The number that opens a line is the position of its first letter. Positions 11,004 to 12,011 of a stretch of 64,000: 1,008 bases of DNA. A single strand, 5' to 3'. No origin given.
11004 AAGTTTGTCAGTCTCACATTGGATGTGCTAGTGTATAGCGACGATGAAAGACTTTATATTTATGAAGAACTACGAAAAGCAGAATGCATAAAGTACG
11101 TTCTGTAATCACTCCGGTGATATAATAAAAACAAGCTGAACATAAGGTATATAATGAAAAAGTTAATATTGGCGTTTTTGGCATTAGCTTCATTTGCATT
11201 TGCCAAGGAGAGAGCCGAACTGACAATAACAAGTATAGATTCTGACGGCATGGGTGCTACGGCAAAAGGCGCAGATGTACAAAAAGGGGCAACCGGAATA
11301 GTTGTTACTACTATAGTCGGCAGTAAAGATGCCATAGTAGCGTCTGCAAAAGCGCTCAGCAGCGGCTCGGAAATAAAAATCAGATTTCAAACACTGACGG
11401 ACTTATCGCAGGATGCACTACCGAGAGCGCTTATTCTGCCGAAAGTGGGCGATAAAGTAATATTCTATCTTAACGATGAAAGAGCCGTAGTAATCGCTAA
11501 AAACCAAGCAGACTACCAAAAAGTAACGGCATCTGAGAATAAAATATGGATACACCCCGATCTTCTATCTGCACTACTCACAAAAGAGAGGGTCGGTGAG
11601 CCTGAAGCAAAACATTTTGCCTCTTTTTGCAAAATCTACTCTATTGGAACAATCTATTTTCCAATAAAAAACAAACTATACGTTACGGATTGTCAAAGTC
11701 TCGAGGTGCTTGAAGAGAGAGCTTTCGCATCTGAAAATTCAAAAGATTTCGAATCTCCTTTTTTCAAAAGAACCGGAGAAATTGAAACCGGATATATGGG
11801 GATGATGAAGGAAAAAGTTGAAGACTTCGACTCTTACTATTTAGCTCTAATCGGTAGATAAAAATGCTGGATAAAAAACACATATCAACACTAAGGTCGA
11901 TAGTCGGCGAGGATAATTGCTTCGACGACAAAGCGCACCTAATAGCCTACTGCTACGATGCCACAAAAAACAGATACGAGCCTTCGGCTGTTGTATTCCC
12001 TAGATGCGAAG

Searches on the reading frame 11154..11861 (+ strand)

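Call 25: search_protein_families(library=pfam, proteins=[window:11154-11861:+], max_evalue=0.001)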
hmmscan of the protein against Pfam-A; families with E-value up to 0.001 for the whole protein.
window:11154-11861:+ (235 aa): 1 family
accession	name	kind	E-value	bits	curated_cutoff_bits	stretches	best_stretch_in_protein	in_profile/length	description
PF15436.11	PGBA_N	-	4.8e-49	167.4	27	1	24-233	5-217/217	Plasminogen-binding protein pgbA N-terminal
